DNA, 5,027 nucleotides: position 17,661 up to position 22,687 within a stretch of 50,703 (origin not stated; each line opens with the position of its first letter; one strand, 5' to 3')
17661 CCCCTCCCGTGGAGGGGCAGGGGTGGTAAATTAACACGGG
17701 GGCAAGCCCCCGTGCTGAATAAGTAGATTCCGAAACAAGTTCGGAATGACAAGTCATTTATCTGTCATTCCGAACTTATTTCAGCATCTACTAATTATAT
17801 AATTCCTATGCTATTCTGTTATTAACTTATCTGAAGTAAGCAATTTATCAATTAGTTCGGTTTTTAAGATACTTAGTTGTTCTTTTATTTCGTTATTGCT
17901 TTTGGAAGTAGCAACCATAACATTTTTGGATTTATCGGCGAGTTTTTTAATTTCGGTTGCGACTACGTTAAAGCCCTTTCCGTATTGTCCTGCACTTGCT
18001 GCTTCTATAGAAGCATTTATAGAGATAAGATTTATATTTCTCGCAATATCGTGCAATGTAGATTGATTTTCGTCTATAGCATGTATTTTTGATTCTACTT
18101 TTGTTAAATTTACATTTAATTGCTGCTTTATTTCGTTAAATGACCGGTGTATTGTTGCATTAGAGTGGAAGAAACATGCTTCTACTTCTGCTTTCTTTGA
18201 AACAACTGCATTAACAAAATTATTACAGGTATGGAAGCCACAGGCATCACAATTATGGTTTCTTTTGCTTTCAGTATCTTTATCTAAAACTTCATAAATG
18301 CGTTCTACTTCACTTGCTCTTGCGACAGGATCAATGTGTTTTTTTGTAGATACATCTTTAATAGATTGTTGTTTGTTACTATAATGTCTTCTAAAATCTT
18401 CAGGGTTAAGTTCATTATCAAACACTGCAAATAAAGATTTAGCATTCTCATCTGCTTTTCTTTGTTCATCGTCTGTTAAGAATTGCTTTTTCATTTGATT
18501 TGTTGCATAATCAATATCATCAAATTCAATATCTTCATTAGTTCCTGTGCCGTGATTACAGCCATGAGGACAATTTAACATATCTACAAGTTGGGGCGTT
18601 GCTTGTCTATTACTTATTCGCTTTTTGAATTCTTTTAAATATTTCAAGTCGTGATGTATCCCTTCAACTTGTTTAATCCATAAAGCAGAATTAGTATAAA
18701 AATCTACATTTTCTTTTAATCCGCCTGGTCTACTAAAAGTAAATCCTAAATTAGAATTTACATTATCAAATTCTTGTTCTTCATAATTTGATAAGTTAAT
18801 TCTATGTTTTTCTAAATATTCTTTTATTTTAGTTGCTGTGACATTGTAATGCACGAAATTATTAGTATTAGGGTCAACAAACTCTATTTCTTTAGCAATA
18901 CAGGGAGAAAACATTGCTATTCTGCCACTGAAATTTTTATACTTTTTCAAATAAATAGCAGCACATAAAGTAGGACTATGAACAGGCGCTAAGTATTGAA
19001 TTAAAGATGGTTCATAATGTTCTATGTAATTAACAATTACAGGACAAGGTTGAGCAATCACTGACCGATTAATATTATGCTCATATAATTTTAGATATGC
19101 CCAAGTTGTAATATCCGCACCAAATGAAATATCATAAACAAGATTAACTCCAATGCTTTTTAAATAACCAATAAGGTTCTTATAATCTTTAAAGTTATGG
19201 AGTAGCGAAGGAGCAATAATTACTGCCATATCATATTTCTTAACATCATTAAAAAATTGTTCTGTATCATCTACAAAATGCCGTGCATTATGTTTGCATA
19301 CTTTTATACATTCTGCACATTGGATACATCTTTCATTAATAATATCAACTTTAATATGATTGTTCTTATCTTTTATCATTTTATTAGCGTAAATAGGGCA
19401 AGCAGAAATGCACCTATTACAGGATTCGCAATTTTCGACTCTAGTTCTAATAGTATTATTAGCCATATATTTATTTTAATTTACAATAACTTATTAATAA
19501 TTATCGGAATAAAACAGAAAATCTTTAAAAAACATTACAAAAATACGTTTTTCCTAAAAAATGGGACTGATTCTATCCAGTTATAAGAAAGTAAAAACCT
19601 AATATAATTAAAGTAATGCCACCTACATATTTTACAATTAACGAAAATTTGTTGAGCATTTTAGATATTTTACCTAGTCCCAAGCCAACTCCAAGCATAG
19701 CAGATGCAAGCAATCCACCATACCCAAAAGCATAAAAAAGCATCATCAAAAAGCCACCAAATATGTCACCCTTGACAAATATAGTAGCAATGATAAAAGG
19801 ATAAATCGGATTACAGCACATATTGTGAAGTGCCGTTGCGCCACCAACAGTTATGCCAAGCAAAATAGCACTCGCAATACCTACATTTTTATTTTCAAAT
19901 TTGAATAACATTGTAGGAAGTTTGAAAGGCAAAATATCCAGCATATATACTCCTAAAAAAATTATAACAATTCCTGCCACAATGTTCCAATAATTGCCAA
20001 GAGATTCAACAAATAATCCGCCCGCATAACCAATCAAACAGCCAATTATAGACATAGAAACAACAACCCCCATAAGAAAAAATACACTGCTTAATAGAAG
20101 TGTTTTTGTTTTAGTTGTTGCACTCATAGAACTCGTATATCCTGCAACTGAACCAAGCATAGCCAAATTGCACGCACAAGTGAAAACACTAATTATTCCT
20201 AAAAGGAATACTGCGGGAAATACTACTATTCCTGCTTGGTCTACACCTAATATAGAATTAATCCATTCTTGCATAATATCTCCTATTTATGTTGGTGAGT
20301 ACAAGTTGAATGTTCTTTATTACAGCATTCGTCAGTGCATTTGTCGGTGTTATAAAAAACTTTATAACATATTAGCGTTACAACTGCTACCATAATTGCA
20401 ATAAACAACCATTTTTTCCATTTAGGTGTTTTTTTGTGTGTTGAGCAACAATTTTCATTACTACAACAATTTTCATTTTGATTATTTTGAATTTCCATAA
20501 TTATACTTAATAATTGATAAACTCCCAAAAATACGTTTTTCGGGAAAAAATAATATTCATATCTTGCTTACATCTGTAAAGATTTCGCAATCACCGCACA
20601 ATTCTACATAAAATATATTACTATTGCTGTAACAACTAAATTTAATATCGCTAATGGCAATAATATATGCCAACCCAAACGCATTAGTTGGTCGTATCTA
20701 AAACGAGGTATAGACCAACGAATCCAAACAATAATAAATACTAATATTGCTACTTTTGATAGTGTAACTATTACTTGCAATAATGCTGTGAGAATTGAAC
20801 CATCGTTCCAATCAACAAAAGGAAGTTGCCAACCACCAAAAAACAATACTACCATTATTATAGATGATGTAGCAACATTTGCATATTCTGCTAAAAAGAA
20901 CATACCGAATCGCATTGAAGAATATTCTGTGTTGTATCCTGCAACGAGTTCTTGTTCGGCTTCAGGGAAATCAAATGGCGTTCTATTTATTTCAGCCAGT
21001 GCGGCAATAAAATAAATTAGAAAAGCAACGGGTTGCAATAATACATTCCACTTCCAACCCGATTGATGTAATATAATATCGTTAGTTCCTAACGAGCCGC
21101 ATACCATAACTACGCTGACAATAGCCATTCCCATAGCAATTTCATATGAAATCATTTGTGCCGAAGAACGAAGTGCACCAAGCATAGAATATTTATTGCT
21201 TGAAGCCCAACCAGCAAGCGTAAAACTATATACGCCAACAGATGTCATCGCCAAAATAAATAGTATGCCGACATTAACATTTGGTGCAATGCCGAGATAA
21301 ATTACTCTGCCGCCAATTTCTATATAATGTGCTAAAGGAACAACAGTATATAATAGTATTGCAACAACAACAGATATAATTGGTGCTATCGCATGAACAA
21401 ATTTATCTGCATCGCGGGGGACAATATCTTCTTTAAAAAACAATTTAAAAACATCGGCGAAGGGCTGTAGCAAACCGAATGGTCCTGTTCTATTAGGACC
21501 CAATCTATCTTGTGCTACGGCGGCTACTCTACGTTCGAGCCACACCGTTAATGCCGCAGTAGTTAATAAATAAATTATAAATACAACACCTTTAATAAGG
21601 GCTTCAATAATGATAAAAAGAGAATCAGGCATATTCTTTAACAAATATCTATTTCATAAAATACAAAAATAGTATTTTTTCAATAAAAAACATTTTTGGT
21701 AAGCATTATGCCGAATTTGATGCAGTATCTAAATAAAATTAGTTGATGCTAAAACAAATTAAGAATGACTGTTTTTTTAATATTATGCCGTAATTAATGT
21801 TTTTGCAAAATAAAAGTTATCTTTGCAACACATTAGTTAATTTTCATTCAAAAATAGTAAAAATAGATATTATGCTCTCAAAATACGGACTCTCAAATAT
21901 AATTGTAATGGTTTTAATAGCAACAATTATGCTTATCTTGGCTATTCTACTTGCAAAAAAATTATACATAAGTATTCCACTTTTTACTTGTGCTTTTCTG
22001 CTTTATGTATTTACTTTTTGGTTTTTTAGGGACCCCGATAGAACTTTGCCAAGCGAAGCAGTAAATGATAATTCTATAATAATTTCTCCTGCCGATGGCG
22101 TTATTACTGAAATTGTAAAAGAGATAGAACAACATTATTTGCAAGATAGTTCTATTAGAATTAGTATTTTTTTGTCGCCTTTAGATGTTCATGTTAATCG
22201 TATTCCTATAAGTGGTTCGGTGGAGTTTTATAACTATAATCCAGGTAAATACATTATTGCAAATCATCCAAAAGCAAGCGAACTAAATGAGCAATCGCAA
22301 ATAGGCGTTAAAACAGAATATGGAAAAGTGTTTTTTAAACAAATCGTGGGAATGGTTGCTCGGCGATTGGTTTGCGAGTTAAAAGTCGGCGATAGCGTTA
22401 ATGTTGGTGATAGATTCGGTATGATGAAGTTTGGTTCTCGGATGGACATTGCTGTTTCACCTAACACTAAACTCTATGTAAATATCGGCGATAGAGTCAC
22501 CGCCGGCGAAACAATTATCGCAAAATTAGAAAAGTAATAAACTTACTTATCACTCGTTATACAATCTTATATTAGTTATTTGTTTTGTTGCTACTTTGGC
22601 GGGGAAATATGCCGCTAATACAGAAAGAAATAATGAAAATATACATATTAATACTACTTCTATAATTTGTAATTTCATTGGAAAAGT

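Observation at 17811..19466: [FeFe]-hydrogenase-like sensory module fused to a minimal chemoreceptor tip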

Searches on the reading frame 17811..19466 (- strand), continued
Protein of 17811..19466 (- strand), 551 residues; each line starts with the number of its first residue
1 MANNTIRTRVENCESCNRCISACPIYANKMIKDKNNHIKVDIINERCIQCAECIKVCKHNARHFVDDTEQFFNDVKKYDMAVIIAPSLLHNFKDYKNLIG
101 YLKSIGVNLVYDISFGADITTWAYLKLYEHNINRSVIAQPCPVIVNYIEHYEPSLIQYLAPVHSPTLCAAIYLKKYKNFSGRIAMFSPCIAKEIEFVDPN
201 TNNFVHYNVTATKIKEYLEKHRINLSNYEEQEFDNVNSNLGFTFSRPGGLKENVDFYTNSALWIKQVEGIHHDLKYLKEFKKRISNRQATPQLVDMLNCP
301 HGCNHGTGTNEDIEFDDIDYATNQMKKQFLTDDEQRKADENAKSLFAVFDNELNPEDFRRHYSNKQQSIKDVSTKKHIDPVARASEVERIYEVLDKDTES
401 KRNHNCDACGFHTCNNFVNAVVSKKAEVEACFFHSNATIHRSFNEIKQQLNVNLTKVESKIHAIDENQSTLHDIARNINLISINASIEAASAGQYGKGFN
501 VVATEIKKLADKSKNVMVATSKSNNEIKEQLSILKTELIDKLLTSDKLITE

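Call 72: search_protein_families(library=pfam, proteins=[L033:9944-12187:+, L033:12231-15293:+, L033:15290-15733:+, L033:15758-16828:+, L033:16825-17682:+, L033:8171-9061:-, L033:6856-7893:+, L033:17875-18795:-, L033:19155-19772:-], max_evalue=0.0001)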
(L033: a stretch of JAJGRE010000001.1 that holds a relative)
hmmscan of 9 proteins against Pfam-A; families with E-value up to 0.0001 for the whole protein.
L033:9944-12187:+ (747 aa): 9 families
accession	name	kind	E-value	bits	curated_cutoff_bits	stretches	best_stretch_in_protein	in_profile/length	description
PF00015.26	MCPsignal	-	9e-36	123.7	34.6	1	562-733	7-164/172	Methyl-accepting chemotaxis protein (MCP) signalling domain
PF02906.19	Fe_hyd_lg_C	-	1.8e-28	100.3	22.1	1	98-325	1-244/245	Iron only hydrogenase large subunit, C-terminal domain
PF12837.12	Fer4_6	-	1.2e-09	38.1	25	1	58-79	1-22/24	4Fe-4S binding domain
PF04060.18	FeS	-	1.3e-07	31.6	23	1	415-442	4-31/33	Putative Fe-S cluster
PF12838.12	Fer4_7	-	4.5e-07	30.7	27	1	31-80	1-52/52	4Fe-4S dicluster domain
PF14697.11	Fer4_21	-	2.2e-06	28.1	35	1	26-76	2-51/59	4Fe-4S dicluster domain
PF13237.11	Fer4_10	-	2.6e-06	27.7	25.5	1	28-76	5-52/53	4Fe-4S dicluster domain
PF00037.32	Fer4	-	4.1e-06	26.8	21.1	1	60-80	2-22/24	4Fe-4S binding domain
PF13187.11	Fer4_9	-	5.2e-05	23.6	27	1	31-79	1-50/52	4Fe-4S dicluster domain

L033:12231-15293:+ (1020 aa): 5 families
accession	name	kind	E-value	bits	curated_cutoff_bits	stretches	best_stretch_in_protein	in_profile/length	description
PF01584.24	CheW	-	1.5e-34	119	23.5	3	751-879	2-136/138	CheW-like domain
PF00072.30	Response_reg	-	1.2e-20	74.1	30.2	1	899-1007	1-108/111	Response regulator receiver domain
PF02518.31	HATPase_c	-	5.3e-16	59.5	26.4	1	403-540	10-110/111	Histidine kinase-, DNA gyrase B-, and HSP90-like ATPase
PF01627.28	Hpt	-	6.9e-14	52.3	24.6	1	6-106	1-83/84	Hpt domain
PF02895.20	H-kinase_dim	-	2.4e-11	44.4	23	1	292-353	2-68/68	Signal transducing histidine kinase, homodimeric domain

L033:15290-15733:+ (147 aa): 1 family
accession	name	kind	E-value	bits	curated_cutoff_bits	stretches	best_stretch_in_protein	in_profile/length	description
PF01584.24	CheW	-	7.8e-25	87.5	23.5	1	5-141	2-136/138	CheW-like domain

L033:15758-16828:+ (356 aa): 2 families
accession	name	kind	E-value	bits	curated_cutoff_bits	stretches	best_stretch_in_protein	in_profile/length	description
PF01339.22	CheB_methylest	-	1.2e-58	198.1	24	1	166-346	1-172/174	CheB methylesterase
PF00072.30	Response_reg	-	6.1e-07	30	30.2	1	7-103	2-103/111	Response regulator receiver domain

L033:16825-17682:+ (285 aa): 5 families
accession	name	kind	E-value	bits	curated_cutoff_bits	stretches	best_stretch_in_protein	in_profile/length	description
PF01739.24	CheR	-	1.2e-49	168.9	27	1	78-276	1-192/195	CheR methyltransferase, SAM binding domain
PF08242.18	Methyltransf_12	-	6.5e-08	33.7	30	1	201-255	48-98/98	Methyltransferase domain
PF03705.20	CheR_N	-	1.5e-07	31.4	27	1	13-56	3-46/53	CheR methyltransferase, all-alpha domain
PF08241.18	Methyltransf_11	-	4.7e-05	24.4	21.2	0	210-257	50-95/95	Methyltransferase domain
PF13847.12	Methyltransf_31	-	8.5e-05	22.7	27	0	216-261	70-113/145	Methyltransferase domain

L033:8171-9061:- (296 aa): 2 families
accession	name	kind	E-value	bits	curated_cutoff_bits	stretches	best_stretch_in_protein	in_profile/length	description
PF00570.28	HRDC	-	8.1e-19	67.8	23.8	1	227-292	3-68/68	HRDC domain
PF08378.17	NERD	-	3.8e-15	56.8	22.1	1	2-100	22-110/111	Nuclease-related domain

L033:6856-7893:+ (345 aa): 1 family
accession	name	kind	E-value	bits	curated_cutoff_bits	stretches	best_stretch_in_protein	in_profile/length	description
PF01145.31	Band_7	-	3.2e-25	89.7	23.6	1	82-288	2-169/176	SPFH domain / Band 7 family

L033:17875-18795:- (306 aa): 1 family
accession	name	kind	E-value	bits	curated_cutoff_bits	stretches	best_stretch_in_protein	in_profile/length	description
PF00990.26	GGDEF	-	6.9e-46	156.4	23.8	1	150-302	2-161/161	Diguanylate cyclase, GGDEF domain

L033:19155-19772:- (205 aa): 1 family
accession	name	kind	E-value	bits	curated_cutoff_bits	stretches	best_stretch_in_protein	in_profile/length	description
PF13690.11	CheX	-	9.7e-10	38.8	27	1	79-175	1-91/94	Chemotaxis phosphatase CheX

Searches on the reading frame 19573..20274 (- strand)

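Call 9: search_protein_families(library=pfam, proteins=[window:19573-20274:-], max_evalue=0.001)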
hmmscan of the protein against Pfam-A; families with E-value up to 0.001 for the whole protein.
window:19573-20274:- (233 aa): 1 family
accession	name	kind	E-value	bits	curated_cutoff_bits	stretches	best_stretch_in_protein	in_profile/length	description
PF02683.22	DsbD_TM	-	4.2e-08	33.2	27.1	1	17-228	3-213/219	Cytochrome C biogenesis protein transmembrane domain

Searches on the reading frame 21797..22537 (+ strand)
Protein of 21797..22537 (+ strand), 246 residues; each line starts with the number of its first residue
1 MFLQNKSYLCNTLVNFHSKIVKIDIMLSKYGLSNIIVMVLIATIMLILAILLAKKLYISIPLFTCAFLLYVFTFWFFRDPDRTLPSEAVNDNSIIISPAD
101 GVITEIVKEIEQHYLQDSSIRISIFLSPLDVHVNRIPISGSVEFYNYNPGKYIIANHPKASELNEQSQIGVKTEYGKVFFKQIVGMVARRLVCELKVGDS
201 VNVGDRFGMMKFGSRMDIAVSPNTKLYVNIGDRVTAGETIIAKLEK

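Call 9: search_protein_families(library=pfam, proteins=[window:21797-22537:+], max_evalue=0.001)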
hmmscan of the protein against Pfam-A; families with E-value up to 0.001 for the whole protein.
window:21797-22537:+ (246 aa): 1 family
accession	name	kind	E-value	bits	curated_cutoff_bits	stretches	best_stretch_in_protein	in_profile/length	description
PF02666.20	PS_Dcarbxylase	-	5.3e-40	137.6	22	1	71-242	3-198/198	Phosphatidylserine decarboxylase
